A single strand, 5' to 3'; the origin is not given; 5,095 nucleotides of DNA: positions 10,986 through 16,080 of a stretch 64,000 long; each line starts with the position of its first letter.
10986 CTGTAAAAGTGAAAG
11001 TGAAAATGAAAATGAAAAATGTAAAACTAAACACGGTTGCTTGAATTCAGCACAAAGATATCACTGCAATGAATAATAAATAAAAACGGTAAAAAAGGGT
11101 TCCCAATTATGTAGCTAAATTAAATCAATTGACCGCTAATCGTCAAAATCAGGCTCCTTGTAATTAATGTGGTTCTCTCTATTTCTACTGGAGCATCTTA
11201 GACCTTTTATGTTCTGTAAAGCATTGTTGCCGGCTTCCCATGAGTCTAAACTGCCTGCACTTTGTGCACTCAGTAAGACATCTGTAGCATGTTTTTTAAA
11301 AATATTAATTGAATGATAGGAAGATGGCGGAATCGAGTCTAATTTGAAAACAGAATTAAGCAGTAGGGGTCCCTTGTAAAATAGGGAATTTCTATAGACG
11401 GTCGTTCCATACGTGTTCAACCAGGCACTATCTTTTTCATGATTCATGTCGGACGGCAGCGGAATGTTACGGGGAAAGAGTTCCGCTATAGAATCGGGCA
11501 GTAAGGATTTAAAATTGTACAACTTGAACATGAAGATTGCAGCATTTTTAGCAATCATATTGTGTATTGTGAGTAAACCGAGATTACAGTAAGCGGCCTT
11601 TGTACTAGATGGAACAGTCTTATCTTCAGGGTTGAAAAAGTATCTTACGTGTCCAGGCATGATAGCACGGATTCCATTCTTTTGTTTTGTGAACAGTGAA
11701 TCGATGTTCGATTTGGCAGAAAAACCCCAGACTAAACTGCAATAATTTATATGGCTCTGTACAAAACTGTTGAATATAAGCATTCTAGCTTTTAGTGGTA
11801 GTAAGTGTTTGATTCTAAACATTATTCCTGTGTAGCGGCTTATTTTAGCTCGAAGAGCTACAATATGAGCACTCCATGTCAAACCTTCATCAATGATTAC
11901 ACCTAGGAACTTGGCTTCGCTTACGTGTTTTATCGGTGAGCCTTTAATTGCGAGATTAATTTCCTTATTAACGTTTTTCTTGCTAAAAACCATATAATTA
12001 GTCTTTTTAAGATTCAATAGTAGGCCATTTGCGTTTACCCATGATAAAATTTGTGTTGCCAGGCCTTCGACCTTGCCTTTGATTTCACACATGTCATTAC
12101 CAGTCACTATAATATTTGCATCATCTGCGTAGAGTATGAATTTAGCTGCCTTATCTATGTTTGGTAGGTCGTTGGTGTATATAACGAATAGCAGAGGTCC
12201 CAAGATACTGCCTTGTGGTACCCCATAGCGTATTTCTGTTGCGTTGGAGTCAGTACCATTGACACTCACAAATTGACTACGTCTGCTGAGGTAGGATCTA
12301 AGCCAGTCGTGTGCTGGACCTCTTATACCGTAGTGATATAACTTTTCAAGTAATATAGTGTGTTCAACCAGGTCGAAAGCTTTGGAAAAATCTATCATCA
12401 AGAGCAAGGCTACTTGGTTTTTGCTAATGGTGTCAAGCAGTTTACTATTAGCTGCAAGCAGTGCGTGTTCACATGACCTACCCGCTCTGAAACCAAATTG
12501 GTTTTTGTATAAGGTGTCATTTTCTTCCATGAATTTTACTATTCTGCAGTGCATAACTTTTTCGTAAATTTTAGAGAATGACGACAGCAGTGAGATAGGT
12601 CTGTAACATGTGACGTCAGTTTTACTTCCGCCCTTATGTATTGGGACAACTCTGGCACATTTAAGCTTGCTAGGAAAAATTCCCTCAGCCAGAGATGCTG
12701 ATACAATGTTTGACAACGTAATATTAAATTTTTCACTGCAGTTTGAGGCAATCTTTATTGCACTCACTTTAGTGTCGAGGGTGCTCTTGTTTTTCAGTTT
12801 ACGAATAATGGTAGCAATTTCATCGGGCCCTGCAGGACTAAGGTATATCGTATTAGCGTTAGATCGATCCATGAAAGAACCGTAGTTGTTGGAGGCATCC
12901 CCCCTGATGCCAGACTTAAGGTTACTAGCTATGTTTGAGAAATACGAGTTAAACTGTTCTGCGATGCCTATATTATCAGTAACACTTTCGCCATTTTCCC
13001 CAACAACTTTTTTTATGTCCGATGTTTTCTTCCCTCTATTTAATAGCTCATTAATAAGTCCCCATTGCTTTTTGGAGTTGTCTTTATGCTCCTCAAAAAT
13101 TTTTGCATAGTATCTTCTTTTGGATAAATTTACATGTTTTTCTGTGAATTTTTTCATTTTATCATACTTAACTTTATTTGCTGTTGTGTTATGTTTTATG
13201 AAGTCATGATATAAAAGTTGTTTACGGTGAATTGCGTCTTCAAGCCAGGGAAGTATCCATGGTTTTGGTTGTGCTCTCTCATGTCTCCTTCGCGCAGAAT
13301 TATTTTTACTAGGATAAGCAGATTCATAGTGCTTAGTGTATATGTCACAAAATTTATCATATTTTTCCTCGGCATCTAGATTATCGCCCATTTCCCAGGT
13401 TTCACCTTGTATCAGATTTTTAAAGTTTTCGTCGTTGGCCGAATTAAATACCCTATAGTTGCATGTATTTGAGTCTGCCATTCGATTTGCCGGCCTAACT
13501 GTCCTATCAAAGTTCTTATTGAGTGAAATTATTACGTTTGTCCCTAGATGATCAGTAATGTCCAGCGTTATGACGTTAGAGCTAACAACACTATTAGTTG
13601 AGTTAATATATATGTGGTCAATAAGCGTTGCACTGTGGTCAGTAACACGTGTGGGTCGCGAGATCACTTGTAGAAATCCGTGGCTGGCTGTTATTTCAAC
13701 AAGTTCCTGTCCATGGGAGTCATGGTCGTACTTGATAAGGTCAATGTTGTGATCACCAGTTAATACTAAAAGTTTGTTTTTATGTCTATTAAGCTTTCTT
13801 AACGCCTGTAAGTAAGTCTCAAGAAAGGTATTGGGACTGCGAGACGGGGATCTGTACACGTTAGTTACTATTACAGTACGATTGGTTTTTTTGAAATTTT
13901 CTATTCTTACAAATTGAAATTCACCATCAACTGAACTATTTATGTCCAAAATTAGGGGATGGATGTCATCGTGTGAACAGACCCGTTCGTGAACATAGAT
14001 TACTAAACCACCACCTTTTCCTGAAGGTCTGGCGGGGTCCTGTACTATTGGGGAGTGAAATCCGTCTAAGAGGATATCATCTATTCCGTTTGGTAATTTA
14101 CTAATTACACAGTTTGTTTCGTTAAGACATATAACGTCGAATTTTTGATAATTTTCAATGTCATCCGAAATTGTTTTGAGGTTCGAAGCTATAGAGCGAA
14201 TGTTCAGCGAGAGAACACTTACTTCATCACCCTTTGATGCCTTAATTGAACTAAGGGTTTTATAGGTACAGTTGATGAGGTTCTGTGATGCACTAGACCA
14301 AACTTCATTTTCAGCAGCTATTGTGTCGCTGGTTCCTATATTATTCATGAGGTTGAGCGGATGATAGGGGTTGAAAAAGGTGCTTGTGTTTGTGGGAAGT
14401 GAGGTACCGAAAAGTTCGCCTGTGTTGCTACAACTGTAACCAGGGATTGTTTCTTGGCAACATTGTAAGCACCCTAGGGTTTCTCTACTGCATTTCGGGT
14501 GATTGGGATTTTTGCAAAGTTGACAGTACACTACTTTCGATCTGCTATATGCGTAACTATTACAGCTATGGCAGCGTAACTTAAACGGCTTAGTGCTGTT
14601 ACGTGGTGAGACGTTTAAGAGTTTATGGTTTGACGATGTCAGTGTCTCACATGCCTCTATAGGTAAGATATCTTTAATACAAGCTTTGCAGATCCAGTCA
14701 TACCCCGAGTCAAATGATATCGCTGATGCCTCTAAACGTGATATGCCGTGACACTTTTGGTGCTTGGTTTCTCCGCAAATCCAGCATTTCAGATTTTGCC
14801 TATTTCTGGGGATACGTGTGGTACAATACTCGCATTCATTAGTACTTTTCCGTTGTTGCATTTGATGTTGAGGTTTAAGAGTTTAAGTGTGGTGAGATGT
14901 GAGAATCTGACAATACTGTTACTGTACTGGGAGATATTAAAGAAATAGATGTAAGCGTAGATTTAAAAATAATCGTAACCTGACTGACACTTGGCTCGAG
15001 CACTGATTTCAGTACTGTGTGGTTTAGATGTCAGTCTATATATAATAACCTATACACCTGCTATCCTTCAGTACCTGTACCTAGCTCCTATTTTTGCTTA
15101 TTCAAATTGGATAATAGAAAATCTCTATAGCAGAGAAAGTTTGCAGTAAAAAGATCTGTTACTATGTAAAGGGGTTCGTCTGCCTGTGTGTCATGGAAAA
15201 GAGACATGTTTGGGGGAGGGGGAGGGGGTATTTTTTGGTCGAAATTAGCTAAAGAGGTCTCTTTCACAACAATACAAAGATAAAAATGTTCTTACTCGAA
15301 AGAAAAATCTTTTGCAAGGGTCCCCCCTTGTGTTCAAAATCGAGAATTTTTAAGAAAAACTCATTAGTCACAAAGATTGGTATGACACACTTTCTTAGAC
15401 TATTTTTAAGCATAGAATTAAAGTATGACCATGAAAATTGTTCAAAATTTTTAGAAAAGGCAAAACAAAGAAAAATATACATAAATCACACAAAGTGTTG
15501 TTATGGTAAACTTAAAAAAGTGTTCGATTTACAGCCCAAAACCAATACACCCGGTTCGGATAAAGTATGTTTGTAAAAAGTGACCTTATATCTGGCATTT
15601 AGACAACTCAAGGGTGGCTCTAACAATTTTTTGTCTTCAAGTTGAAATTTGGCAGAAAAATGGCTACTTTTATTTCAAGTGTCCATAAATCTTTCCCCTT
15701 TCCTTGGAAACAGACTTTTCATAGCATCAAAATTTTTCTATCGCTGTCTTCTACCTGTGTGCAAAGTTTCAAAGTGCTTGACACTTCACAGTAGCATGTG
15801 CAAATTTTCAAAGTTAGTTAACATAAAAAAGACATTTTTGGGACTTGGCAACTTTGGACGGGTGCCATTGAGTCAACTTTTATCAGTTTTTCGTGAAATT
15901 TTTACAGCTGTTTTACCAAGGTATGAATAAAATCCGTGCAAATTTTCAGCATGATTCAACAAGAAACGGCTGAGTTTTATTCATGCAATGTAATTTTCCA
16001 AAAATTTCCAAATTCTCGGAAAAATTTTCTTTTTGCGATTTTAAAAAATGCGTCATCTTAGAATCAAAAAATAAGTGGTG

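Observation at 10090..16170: Apparently intact LINE sitting at the centre of a 640-bp-armed inverted repeat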

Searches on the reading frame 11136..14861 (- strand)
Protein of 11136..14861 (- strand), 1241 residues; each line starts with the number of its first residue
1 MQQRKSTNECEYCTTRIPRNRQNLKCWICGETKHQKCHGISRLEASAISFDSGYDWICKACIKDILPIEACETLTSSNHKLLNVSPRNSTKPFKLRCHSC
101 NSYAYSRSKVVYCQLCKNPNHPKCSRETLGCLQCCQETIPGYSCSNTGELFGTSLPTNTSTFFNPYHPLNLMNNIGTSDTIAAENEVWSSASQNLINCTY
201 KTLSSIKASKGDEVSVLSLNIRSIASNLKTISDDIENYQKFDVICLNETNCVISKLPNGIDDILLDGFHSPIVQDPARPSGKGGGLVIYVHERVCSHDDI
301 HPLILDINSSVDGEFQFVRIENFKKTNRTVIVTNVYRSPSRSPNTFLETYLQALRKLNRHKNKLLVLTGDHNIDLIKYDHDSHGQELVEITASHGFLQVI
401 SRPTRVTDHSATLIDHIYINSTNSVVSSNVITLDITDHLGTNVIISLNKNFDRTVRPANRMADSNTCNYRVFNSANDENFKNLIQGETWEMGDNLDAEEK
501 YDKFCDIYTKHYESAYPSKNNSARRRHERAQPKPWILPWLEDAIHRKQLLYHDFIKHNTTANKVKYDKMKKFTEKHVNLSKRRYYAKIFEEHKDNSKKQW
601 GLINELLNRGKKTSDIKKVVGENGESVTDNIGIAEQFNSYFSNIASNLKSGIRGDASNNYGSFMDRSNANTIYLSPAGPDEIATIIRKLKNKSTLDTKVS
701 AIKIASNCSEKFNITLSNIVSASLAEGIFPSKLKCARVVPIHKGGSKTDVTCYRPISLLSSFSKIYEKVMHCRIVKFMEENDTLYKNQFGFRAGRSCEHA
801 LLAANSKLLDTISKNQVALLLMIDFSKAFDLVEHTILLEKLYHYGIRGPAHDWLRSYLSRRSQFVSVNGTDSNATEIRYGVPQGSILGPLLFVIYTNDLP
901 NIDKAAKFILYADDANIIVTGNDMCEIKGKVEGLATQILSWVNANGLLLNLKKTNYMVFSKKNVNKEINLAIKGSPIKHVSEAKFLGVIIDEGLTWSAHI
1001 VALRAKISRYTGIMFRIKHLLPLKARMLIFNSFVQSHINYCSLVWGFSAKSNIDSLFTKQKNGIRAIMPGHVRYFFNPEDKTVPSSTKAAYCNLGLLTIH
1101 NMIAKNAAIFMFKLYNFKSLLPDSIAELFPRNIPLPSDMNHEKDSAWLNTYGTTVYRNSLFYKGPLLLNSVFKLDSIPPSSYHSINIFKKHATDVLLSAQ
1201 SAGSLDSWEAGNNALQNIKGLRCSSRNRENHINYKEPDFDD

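Call 6: search_protein_families(library=pfam, proteins=[window:11136-14861:-], max_evalue=0.01)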
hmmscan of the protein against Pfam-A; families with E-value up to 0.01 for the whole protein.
window:11136-14861:- (1241 aa): 4 families
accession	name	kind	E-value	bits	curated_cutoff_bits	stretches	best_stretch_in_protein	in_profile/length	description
PF00078.32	RVT_1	-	1.2e-34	120.3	29.6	1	747-990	3-205/205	Reverse transcriptase (RNA-dependent DNA polymerase)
PF03372.29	Exo_endo_phos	-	1.5e-08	35.1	24.5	1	217-438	1-225/225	Endonuclease/Exonuclease/phosphatase family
PF14529.12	Exo_endo_phos_2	-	2.3e-07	31.1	27.4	1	331-426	2-100/117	Endonuclease-reverse transcriptase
PF00130.28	C1_1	-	0.0035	17.6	26.5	1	5-39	9-44/53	Phorbol esters/diacylglycerol binding domain (C1 domain)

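Call 11: find_encoding_contigs(protein=window:11136-14861:-, flank=10000, max_places=10)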
Protein window:11136-14861:- (1241 aa): no gene with exactly this product is on record in the collection.

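Call 12: find_homologous_proteins(query=window:11136-14861:-, max_evalue=1e-10)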
Query window:11136-14861:- (1241 aa): 352 proteins with E <= 1e-10 among 6472 candidates; the best 120 are listed.
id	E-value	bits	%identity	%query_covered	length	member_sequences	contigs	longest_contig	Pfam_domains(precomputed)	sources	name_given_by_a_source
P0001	0.0e+0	2422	99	86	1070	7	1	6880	PF00078.33,PF14529.13,PF03372.30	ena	-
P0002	0.0e+0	2014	82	86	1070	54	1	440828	PF00078.33,PF14529.13,PF03372.30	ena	-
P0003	0.0e+0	1470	54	99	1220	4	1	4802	PF00078.33,PF14529.13,PF03372.30,PF27108.1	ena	-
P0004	0.0e+0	1412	53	98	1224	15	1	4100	PF00078.33,PF14529.13,PF03372.30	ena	-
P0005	0.0e+0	1400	52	98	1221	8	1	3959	PF00078.33,PF14529.13,PF03372.30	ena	-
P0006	0.0e+0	1384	52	98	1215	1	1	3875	PF00078.33,PF14529.13,PF03372.30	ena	-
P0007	0.0e+0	1382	52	98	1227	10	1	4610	PF00078.33,PF14529.13,PF03372.30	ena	-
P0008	0.0e+0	1379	51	98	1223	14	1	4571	PF00078.33,PF14529.13,PF03372.30,PF27108.1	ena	-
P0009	0.0e+0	1378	52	99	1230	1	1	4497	PF00078.33,PF14529.13,PF03372.30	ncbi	-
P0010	0.0e+0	1376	52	98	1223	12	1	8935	PF00078.33,PF14529.13,PF03372.30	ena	-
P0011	0.0e+0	1370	51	98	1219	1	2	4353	PF00078.33,PF14529.13,PF03372.30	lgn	-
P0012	0.0e+0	1369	51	98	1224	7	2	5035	PF00078.33,PF14529.13,PF03372.30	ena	-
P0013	0.0e+0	1366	52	98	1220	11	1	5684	PF00078.33,PF14529.13,PF03372.30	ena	-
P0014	0.0e+0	1355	51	98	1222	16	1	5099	PF00078.33,PF14529.13,PF03372.30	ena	-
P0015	0.0e+0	1347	50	99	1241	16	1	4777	PF00078.33,PF14529.13,PF03372.30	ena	-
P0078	0.0e+0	1224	47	99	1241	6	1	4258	PF00078.33,PF03372.30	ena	-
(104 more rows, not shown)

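Call 13: find_encoding_contigs(protein=P0001, flank=10000, max_places=10)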
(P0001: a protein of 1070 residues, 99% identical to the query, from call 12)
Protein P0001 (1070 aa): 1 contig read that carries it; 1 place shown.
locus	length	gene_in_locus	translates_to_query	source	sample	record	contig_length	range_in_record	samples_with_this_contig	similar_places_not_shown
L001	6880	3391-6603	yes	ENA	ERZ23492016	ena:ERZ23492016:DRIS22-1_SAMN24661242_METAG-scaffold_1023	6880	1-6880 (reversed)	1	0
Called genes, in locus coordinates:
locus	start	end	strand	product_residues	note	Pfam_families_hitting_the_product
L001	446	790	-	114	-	-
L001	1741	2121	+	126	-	-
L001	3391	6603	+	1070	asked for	PF03372:Exo_endo_phos, PF14529:Exo_endo_phos_2 (weak), PF00078:RVT_1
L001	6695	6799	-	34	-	-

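Call 14: find_encoding_contigs(protein=P0002, flank=10000, max_places=10)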
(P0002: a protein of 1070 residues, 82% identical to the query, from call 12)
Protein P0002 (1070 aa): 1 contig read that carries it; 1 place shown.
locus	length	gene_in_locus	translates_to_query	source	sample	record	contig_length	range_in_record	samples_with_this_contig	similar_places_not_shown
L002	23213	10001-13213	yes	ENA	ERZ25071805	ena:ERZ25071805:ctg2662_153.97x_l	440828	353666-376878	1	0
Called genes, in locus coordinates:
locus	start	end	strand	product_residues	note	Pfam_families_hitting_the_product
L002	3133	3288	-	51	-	-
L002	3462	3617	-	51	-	-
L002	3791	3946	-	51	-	-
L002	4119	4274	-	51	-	-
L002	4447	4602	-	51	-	-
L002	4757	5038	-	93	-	-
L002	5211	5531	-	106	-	-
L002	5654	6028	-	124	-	-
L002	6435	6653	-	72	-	-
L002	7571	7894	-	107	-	PF13927:Ig_3, PF07679:I-set (weak), PF13895:Ig_2 (weak)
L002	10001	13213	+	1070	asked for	PF03372:Exo_endo_phos, PF14529:Exo_endo_phos_2 (weak), PF00078:RVT_1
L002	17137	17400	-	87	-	PF16897:MMR_HSR1_Xtn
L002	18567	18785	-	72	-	-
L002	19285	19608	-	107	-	-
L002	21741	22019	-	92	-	-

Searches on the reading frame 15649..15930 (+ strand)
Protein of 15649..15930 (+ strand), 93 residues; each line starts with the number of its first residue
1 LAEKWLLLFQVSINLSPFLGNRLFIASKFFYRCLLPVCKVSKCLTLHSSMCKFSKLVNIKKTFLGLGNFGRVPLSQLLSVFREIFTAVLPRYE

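Call 20: find_homologous_proteins(query=window:15649-15930:+, max_evalue=0.001)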
Query window:15649-15930:+ (93 aa): 1 proteins with E <= 0.001 among 1 candidates.
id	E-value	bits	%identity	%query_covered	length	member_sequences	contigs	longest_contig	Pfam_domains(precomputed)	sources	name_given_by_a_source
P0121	1.5e-42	161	89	95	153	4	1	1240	-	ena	-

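Call 21: find_encoding_contigs(protein=P0121, flank=10000, max_places=10)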
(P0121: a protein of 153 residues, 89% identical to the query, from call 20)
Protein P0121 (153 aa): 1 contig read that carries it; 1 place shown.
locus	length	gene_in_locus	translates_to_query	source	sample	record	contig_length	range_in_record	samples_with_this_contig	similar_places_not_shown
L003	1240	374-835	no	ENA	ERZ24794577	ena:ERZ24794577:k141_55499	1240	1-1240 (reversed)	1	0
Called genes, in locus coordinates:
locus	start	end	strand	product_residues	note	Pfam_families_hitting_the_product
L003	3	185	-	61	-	?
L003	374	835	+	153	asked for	-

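Call 22: list_cluster_members(proteins=[P0121, P0001])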
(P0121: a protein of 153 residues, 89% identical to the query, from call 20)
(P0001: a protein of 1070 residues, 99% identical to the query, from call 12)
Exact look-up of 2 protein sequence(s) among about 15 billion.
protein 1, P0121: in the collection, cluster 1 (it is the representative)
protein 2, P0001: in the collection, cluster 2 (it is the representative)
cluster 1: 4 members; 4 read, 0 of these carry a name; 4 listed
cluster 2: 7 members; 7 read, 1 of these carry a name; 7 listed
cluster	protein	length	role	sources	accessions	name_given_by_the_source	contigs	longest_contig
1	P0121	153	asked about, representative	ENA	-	-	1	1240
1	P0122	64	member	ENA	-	-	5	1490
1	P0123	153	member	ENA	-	-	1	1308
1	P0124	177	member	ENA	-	-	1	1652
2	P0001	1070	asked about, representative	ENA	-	-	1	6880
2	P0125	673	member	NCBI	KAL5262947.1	hypothetical protein ACHWQZ_G008377 [Mnemiopsis leidyi]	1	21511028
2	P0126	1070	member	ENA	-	-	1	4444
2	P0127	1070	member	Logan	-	-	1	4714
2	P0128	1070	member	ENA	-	-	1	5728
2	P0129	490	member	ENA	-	-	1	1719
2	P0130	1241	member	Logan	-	-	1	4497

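Call 23: find_encoding_contigs(protein=P0124, flank=10000, max_places=10)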
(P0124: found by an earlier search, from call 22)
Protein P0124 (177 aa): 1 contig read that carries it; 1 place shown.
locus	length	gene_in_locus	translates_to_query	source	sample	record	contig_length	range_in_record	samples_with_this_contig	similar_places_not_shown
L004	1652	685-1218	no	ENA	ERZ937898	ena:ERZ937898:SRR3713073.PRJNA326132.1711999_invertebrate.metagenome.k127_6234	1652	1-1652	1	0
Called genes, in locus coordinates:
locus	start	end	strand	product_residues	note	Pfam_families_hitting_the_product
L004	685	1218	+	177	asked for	-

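Call 24: find_encoding_contigs(protein=P0122, flank=10000, max_places=10)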
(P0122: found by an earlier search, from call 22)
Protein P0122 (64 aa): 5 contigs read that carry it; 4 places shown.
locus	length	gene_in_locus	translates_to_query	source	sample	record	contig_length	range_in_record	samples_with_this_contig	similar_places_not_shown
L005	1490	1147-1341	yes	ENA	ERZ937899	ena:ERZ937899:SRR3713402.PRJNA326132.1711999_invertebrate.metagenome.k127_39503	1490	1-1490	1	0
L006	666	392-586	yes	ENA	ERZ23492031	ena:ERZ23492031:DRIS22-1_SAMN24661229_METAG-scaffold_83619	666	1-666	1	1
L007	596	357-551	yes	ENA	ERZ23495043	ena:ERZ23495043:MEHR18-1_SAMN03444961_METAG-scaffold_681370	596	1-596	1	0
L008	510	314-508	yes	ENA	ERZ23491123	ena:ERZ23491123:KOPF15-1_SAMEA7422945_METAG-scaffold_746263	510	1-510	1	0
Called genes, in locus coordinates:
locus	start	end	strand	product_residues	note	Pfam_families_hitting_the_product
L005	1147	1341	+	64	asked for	-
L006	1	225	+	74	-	?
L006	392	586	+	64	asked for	-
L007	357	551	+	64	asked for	-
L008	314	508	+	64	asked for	?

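Call 25: find_encoding_contigs(protein=P0123, flank=10000, max_places=10)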
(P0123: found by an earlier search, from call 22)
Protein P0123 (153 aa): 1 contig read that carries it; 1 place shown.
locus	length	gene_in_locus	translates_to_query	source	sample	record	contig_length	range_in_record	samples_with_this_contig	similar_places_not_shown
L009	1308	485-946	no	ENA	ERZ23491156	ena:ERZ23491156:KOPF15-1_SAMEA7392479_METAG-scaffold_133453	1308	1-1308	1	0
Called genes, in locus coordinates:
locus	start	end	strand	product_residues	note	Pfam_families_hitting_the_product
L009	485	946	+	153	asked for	-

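Call 33: find_encoding_contigs(protein=P0125, flank=10000, max_places=5)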
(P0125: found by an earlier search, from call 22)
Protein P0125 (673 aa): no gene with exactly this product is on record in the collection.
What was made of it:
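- Tried and rejected: Exact look-up of the window's 1241-aa ORF, and of the M. leidyi protein P0125, in the contig index: neither is on record (calls 11, 33).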

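Call 34: find_encoding_contigs(protein=P0128, flank=10000, max_places=5)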
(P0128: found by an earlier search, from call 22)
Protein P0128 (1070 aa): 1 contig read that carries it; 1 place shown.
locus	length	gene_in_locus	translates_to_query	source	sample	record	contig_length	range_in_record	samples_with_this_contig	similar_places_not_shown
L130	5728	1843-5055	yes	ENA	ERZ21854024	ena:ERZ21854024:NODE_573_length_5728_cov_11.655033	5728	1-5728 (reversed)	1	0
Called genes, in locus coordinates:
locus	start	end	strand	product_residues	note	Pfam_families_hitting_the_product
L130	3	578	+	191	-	?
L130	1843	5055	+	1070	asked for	PF03372:Exo_endo_phos, PF14529:Exo_endo_phos_2 (weak), PF00078:RVT_1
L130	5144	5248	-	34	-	-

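Call 35: find_encoding_contigs(protein=P0130, flank=10000, max_places=5)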
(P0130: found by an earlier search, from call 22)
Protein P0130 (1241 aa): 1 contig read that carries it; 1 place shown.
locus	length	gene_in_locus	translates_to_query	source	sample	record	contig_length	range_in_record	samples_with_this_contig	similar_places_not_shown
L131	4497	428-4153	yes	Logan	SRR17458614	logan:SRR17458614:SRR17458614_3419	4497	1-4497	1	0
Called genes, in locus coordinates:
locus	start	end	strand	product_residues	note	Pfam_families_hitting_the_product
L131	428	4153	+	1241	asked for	PF03372:Exo_endo_phos, PF14529:Exo_endo_phos_2 (weak), PF00078:RVT_1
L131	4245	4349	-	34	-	-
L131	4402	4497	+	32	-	?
